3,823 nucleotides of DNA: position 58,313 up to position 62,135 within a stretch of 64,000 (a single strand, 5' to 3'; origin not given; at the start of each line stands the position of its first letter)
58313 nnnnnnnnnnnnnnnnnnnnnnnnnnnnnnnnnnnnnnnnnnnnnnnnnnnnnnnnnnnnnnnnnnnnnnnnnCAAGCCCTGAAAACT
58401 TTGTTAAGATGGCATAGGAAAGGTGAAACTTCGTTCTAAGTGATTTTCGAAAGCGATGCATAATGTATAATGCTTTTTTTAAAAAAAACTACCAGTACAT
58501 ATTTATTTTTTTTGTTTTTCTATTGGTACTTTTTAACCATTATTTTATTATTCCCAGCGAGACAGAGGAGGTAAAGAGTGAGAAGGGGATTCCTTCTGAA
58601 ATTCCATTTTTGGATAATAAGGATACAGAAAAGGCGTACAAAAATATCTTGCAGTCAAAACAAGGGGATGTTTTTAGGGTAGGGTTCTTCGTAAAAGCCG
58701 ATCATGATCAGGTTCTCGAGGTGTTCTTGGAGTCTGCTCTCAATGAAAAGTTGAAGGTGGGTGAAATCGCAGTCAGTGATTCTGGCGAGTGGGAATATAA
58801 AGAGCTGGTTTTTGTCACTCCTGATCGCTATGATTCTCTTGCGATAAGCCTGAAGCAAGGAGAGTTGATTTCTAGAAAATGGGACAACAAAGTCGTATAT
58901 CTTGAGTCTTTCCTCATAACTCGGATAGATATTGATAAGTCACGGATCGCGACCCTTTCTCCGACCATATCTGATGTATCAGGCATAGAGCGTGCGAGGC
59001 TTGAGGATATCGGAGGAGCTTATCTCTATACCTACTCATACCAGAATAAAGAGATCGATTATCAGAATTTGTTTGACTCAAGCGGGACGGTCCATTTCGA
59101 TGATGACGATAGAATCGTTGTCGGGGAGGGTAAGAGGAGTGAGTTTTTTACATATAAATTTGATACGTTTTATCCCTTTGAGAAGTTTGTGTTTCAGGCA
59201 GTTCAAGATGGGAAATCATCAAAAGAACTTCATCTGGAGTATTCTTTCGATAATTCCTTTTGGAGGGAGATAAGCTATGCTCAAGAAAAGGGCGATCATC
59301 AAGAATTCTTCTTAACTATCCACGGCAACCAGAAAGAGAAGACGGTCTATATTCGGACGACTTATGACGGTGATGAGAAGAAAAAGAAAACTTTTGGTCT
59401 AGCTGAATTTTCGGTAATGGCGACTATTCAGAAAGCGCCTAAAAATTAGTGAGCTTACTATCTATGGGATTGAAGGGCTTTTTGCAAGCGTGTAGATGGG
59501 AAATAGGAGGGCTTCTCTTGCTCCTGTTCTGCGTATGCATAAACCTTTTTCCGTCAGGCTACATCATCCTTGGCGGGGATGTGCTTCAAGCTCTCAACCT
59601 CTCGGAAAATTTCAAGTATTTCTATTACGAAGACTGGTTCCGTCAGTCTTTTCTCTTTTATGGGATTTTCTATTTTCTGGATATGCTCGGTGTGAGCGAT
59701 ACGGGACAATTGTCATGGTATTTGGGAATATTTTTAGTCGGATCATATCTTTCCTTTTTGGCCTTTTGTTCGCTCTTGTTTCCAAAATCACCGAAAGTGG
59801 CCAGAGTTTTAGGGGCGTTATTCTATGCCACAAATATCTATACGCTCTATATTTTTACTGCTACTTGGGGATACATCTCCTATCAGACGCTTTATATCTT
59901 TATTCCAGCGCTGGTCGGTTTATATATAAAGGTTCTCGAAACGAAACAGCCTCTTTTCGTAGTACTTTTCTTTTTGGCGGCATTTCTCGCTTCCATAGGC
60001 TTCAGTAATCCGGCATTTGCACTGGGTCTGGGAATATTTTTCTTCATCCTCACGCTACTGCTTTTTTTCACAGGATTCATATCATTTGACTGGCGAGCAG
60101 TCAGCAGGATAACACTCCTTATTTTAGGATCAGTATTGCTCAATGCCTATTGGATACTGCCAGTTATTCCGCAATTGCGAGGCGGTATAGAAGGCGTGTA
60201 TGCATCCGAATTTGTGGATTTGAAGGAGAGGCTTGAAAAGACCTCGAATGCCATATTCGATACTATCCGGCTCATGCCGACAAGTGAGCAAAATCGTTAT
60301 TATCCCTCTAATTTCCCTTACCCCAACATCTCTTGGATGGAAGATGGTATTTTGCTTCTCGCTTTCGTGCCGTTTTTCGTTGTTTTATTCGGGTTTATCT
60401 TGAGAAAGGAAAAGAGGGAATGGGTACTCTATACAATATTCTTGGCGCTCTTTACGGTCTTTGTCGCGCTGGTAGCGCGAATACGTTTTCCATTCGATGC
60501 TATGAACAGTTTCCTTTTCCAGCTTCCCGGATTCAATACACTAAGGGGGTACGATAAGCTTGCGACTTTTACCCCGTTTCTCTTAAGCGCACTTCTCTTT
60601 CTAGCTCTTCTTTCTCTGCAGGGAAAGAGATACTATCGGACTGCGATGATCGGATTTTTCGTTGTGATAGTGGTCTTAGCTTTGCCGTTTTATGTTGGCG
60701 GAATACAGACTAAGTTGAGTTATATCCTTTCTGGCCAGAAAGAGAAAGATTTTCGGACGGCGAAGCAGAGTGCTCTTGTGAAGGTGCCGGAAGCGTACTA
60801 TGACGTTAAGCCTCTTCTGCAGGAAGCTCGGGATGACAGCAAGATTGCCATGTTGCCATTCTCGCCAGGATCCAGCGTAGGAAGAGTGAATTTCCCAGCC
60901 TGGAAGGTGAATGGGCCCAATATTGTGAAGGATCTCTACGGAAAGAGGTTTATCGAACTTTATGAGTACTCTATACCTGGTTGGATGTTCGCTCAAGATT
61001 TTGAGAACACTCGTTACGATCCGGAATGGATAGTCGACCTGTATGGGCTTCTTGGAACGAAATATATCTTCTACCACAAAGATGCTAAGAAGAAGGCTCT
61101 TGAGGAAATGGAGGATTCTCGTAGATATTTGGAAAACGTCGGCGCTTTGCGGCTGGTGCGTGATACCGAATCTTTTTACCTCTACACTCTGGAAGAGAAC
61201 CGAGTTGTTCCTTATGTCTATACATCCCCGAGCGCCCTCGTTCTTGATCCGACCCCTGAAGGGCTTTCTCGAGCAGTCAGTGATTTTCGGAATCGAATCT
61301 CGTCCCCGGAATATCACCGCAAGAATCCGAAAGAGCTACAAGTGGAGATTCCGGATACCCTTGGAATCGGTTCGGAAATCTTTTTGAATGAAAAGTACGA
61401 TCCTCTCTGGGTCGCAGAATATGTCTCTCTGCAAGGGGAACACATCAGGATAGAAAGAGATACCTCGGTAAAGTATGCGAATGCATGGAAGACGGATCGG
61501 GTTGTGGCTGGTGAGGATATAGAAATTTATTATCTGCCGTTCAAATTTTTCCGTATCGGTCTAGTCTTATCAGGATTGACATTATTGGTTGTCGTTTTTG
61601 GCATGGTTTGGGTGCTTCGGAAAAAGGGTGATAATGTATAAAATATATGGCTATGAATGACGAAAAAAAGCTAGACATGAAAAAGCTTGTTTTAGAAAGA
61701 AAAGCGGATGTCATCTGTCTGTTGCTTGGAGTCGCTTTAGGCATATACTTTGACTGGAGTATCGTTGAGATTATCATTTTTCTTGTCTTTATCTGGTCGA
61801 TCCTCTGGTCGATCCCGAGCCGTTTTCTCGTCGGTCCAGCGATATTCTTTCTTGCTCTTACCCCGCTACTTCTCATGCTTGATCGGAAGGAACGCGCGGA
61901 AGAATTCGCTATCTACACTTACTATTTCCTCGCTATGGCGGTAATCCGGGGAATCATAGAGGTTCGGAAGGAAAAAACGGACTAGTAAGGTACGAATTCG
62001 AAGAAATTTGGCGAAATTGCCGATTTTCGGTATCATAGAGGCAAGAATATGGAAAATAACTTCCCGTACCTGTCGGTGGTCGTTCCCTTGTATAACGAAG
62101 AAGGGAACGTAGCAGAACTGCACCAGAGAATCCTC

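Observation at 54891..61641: Giant GT2-polytopic-membrane fusion (1164 aa) plus a second 730-aa polytopic protein: candidate synthase/polymerase-translocase pair replacing Wzy/Wzz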

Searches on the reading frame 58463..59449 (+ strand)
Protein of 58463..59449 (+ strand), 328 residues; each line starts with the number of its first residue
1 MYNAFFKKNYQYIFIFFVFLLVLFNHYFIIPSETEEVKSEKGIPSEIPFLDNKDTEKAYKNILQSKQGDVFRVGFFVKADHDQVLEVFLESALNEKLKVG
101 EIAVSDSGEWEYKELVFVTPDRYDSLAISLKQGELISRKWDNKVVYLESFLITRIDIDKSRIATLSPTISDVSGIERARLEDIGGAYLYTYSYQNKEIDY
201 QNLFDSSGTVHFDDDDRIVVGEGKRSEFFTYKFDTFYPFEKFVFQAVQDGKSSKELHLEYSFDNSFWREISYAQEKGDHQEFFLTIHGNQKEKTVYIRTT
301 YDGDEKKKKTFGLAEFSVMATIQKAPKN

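Call 6: search_protein_families(library=pfam, proteins=[window:58463-59449:+], max_evalue=0.01)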
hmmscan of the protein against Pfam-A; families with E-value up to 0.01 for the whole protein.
window:58463-59449:+ (328 aa): 0 families

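Call 7: search_protein_families(library=ncbifam, proteins=[window:58463-59449:+], max_evalue=0.01)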
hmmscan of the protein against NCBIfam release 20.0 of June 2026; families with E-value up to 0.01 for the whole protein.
window:58463-59449:+ (328 aa): 0 families

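Call 28: search_protein_families(library=pfam, proteins=[window:58463-59449:+], max_evalue=10)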
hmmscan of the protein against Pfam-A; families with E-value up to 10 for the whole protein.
window:58463-59449:+ (328 aa): 2 families
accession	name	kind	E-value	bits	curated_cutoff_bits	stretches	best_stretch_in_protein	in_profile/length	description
PF00754.31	F5_F8_type_C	-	0.095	13.3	28.2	1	223-287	31-100/127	F5/8 type C domain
PF22981.1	RM2_Med14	-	0.18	12.1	27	1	265-293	23-51/80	Mediator of RNA polymerase II transcription subunit 14, RM2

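Call 83: search_solved_structures(query=window:58463-59449:+, max_evalue=5)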
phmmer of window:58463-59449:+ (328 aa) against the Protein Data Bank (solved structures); distinct sequences matched with E-value up to 5: 0.

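Call 84: find_homologous_proteins(query=window:58463-59449:+)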
Query window:58463-59449:+ (328 aa): 6 proteins with E <= 0.001 among 1337 candidates.
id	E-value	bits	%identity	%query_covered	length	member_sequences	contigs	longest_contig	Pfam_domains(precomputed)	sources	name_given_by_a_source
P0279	1.9e-213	726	100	100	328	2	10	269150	-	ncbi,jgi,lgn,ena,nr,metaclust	ncbi:MAG: hypothetical protein A2808_01120 [Candidatus Moranbacteria bacterium RIFCSPHIGHO2_01_FULL_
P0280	2.0e-75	272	46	48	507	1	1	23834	-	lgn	-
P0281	1.4e-73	266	48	46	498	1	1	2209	-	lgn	-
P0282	5.5e-71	258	42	55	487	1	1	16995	-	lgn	-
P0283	1.7e-68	249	44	46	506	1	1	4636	-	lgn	-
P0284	2.8e-65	239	45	45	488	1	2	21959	-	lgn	-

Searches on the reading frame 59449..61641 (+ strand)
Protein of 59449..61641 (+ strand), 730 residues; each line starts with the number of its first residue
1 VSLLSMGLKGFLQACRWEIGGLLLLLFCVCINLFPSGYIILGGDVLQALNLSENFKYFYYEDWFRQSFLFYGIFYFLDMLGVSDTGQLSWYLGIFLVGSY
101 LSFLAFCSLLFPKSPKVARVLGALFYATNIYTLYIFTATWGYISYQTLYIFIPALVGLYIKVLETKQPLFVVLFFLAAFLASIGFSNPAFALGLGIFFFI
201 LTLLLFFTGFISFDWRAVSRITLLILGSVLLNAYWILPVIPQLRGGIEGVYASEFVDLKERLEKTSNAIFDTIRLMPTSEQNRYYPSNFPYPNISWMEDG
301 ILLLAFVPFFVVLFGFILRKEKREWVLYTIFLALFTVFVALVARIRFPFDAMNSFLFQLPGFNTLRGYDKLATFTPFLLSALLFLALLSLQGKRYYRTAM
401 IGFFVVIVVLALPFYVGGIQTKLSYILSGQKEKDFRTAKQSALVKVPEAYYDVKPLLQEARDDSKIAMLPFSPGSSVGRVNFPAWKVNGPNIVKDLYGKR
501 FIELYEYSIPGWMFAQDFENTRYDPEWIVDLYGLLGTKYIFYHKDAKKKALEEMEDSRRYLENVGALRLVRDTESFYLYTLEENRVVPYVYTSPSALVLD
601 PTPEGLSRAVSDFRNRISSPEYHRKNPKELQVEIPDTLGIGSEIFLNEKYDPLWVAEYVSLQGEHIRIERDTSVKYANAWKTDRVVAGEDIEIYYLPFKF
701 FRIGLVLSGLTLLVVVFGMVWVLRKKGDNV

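Call 6: search_protein_families(library=pfam, proteins=[window:59449-61641:+], max_evalue=0.01)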
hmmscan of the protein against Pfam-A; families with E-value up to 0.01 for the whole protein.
window:59449-61641:+ (730 aa): 0 families

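Call 7: search_protein_families(library=ncbifam, proteins=[window:59449-61641:+], max_evalue=0.01)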
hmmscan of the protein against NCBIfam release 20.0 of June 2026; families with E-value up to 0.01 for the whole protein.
window:59449-61641:+ (730 aa): 1 family
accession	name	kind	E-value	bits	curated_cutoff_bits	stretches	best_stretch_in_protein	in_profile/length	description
NF053599.1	transp_MmpA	equivalog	0.0002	20.1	210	1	302-425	252-374/543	MmpA family trehalose lipid delivery protein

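Call 12: search_solved_structures(query=window:59449-61641:+, max_evalue=10)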
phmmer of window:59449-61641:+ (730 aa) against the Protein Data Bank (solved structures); distinct sequences matched with E-value up to 10: 1.
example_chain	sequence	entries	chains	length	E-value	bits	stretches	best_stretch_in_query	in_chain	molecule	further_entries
3s6p_A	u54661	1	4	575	0.2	12.9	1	533-615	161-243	Capsid protein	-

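Call 17: find_homologous_proteins(query=window:59449-61641:+)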
Query window:59449-61641:+ (730 aa): 95 proteins with E <= 0.001 among 8000 candidates.
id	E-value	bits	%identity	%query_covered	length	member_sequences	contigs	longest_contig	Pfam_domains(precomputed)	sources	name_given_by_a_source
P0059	0.0e+0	1632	100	99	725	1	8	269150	-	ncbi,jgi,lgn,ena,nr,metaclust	ncbi:MAG: hypothetical protein A2808_01125 [Candidatus Moranbacteria bacterium RIFCSPHIGHO2_01_FULL_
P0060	7.5e-295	998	61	99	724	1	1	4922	-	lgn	-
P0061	3.8e-291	986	61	99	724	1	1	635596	-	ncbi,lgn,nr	ncbi:MAG: hypothetical protein Q7S04_03705 [Candidatus Moranbacteria bacterium]|nr:hypothetical prot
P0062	3.8e-288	976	60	99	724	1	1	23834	-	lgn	-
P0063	2.1e-287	973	60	99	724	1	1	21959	-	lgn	-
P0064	3.4e-285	966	60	99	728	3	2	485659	-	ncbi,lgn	-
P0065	1.1e-283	961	59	100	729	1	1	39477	-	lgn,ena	-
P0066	1.7e-281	954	59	99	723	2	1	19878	-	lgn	-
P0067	1.1e-280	951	57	99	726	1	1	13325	-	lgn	-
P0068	1.5e-280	951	58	99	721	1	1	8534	-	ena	-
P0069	1.7e-280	950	59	99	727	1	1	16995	-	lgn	-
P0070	2.6e-278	943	57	99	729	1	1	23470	-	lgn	-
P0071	5.9e-274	929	58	99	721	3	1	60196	-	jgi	jgi:hypothetical protein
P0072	1.3e-273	928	59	96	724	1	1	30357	-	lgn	-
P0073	4.7e-273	926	58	99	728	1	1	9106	-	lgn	-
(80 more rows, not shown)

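Call 24: search_solved_structures(query=A2, max_evalue=10)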
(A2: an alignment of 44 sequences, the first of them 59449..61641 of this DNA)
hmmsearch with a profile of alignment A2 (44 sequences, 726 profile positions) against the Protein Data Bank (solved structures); distinct sequences matched with E-value up to 10: 2.
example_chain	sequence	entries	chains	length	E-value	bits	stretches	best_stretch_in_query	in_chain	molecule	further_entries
9ufc_A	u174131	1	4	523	0.99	10.8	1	442-508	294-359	Glutamate--cysteine ligase, chloroplastic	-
23aa_A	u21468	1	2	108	1.6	10.1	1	567-643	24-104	Anti-CRISPR protein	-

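Call 28: search_protein_families(library=pfam, proteins=[window:59449-61641:+], max_evalue=10)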
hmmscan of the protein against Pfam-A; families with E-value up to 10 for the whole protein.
window:59449-61641:+ (730 aa): 0 families

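Call 33: predict_structure(alignment_id=A2)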
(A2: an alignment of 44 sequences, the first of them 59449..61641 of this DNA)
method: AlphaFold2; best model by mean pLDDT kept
length: 730 residues; sequences in the alignment: 44
mean_pLDDT: 89.1   pTM: 0.90
mean pLDDT of the five models: 89.1, 88.5, 88.1, 87.6, 87.5
residues with pLDDT >= 90: 461; 70-90: 223; 50-70: 37; < 50: 9
segments of 3 or more residues with pLDDT < 50: 248-254
pLDDT, mean of each block of 10 residues (from residue 1): 70 90 97 93 87 84 78 92 92 97 98 95 97 89 89 98 94 96 88 95 97 96 97 90 59 56 79 85 90 92 95 91 95 95 69 71 74 95 96 93 96 93 88 89 93 88 90 86 92 84 84 86 92 96 94 94 96 96 93 89 91 91 91 79 91 91 88 92 75 92 95 95 77
secondary structure, 60 per line:
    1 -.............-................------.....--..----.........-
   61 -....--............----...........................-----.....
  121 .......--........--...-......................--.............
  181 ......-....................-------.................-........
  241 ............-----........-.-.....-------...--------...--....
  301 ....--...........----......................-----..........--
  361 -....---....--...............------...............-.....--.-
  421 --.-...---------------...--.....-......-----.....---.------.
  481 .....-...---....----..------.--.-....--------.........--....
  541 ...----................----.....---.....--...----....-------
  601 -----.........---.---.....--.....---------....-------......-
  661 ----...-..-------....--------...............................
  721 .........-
elements in order (helices of 4 or more, strands of 3 or more residues): H2-14 H16-31 E38-42 H51-59 H62-65 H68-79 H84-110 H116-127 H130-137 H144-165 H168-186 H188-207 H215-231 H233-252 H258-265 H269-273 H297-304 H307-317 H322-342 H349-358 H362-365 H369-372 H375-389 H396-410 H412-416 E443-445 H448-452 H454-459 E465-469 E480-482 E487-489 H493-496 H514-517 H526-534 E537-543 H548-563 E568-572 E576-580 E590-593 H606-614 E622-626 E629-633 E643-646 E654-659 E665-667 E678-681 E690-695 H696-729

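Call 38: fold_search(model_id=the predicted structure, library=pdb)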
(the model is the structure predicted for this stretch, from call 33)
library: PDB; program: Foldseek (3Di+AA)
matches with E <= 10: 349; with E <= 0.001: 3
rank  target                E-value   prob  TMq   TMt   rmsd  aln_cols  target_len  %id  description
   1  6w98_A                1.0e-08  1.00  0.51  0.30  18.9       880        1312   11  Single-Particle Cryo-EM Structure of Arabinofuranosyltransferase AftD from Mycobacteria (released 2020-05-13)
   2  6wby                  1.0e-08  1.00  0.51  0.31  18.9       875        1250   12  Single-Particle Cryo-EM Structure of Arabinofuranosyltransferase AftD from Mycobacteria, Mutant R1389S Class 2 (released 2020-05-13)
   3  6wbx                  1.8e-06  1.00  0.49  0.30  19.2       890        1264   10  Single-Particle Cryo-EM Structure of Arabinofuranosyltransferase AftD from Mycobacteria, Mutant R1389S Class 1 (released 2020-05-13)
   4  9s6t_A                2.0e-03  1.00  0.35  0.49   8.9       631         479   11  Ternary cryo-EM structure of chicken ALG12 with Dol25-PP-GlcNAc2Man7, Dol25-P-Man, and Fab (released 2026-03-18)
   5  5f15                  2.8e-03  1.00  0.36  0.45  11.2       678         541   12  Crystal Structure of ArnT from Cupriavidus metallidurans bound to Undecaprenyl phosphate (released 2016-02-17)
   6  6ftg_5                6.4e-03  1.00  0.36  0.39  19.2       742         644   11  Subtomogram average of OST-containing ribosome-translocon complexes from canine rough microsomal membranes (released 2018-03-21)
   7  9s6s_A                3.9e-02  0.89  0.30  0.37  12.7       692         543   11  Ternary cryo-EM structure of human ALG9 with Dol25-PP-GlcNAc2Man6, Dol25-P-Man and Fab (released 2026-03-18)
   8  9dlh                  8.5e-02  0.57  0.23  0.27  13.0       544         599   12  donor substrate analog-bound AftB (released 2025-06-25)
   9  7d5p_B                1.8e-01  0.10  0.09  0.14  23.1       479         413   11  Structure of NorC transporter in an outward-open conformation in complex with a single-chain Indian camelid antibody (released 2021-06-09)
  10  6t1z                  3.1e-01  0.12  0.10  0.15  22.5       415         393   12  LmrP from L. lactis, in an outward-open conformation, bound to Hoechst 33342 (released 2020-07-29)
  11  9i5k_A                3.5e-01  0.75  0.27  0.37  18.1       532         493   12  Structure of the Chaetomium thermophilum Pmt4 homodimer (C2 symmetry) (released 2025-12-24)
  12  8fvz_B                4.4e-01  0.08  0.10  0.14  24.1       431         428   12  PiPT Y150A (released 2024-01-03)
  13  8vzo_A                5.2e-01  0.06  0.09  0.13  23.6       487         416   11  Cryo-EM structure of FLVCR2 in the outward-facing state with choline bound (released 2024-05-01)
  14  7ou8_AAA              5.7e-01  0.13  0.06  0.06  17.7       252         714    6  Human O-GlcNAc hydrolase in complex with DNJNAc-thiazolidines (released 2022-04-13)
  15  7ou8_BBB              5.9e-01  0.23  0.06  0.07  16.0       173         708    6  Human O-GlcNAc hydrolase in complex with DNJNAc-thiazolidines (released 2022-04-13)
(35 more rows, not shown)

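Call 47: search_protein_families(library=pfam, alignment_id=A2, max_evalue=0.1)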
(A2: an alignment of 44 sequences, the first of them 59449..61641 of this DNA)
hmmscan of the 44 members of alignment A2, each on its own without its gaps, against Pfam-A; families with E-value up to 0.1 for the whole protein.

A. member 1, window:59449-61641:+ (730 aa): 0 families

B. families by the number of members that match (of 44 scanned): 4 families
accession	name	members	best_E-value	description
PF11992.13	TgpA_N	1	0.0023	TgpA N-terminal domain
PF20176.3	DUF6541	1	0.0092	Family of unknown function (DUF6541)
PF00435.27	Spectrin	1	0.022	Spectrin repeat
PF20535.3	DUF6750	1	0.029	Family of unknown function (DUF6750)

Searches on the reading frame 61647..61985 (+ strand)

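Call 6: search_protein_families(library=pfam, proteins=[window:61647-61985:+], max_evalue=0.01)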
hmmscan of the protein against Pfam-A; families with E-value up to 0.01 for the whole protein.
window:61647-61985:+ (112 aa): 0 families

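Call 7: search_protein_families(library=ncbifam, proteins=[window:61647-61985:+], max_evalue=0.01)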
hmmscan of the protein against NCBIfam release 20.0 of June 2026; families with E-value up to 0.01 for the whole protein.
window:61647-61985:+ (112 aa): 0 families

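Call 28: search_protein_families(library=pfam, proteins=[window:61647-61985:+], max_evalue=10)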
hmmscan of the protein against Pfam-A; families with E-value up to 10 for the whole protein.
window:61647-61985:+ (112 aa): 3 families
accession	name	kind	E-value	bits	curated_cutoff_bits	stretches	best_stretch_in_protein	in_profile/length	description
PF13398.12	Peptidase_M50B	-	0.013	15.7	26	1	26-109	83-165/201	Peptidase M50B-like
PF07178.16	TraL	-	0.3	11.9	24.4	1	45-100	21-76/90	TraL protein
PF24661.1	DUF7649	-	4.1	8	27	1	39-71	9-41/85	Domain of unknown function (DUF7649)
